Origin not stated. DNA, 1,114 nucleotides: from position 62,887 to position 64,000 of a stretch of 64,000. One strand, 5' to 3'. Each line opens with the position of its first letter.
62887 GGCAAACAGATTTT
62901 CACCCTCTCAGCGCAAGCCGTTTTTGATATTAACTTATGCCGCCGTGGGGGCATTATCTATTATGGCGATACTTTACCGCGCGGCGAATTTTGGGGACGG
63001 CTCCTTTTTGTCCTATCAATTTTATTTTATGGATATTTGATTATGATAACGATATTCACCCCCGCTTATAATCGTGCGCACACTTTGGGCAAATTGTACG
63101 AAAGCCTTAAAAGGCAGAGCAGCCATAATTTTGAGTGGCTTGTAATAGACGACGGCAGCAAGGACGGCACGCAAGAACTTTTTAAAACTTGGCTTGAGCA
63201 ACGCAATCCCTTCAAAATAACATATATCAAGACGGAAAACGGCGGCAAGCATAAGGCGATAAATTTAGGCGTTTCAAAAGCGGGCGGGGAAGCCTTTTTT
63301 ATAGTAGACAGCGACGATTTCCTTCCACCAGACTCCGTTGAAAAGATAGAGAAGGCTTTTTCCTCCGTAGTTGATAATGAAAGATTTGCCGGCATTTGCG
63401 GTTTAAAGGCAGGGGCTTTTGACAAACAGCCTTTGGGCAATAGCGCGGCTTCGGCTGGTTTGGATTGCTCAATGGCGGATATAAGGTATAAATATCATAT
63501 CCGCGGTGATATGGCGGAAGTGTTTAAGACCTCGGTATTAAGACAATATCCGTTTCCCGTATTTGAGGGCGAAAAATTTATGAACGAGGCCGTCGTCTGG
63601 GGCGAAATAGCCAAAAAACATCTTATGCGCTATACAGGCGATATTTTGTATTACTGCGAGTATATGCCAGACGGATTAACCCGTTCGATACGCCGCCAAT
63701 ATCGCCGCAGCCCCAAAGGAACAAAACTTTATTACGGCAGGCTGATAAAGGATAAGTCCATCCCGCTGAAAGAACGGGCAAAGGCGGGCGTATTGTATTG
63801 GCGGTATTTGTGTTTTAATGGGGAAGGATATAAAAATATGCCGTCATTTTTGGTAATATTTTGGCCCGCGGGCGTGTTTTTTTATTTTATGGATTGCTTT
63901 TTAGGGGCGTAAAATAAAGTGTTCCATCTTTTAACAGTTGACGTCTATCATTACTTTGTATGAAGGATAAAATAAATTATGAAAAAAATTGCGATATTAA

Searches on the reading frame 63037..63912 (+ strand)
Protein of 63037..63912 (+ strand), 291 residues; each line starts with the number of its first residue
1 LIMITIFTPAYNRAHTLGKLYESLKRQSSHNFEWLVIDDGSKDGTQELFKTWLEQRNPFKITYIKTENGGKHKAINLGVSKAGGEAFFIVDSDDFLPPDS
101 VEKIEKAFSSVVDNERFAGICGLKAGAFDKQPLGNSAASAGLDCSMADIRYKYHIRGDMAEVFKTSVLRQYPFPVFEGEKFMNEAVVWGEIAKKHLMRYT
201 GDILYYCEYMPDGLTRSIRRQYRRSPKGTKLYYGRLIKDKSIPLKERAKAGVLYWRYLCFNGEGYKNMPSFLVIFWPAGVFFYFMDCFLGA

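Call 82: search_protein_families(library=pfam, proteins=[window:63037-63912:+], max_evalue=0.001)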
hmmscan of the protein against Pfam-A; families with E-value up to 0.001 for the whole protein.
window:63037-63912:+ (291 aa): 3 families
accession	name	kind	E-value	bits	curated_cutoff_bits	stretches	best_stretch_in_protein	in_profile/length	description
PF00535.33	Glycos_transf_2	-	1.3e-26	94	23.3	1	5-108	1-103/168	Glycosyl transferase family 2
PF10111.15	Glyco_tranf_2_2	-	1.3e-08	35.1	27.3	1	24-107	19-105/276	Glycosyltransferase like family 2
PF13641.12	Glyco_tranf_2_3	-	0.00019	21.9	27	1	4-108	3-111/230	Glycosyltransferase like family 2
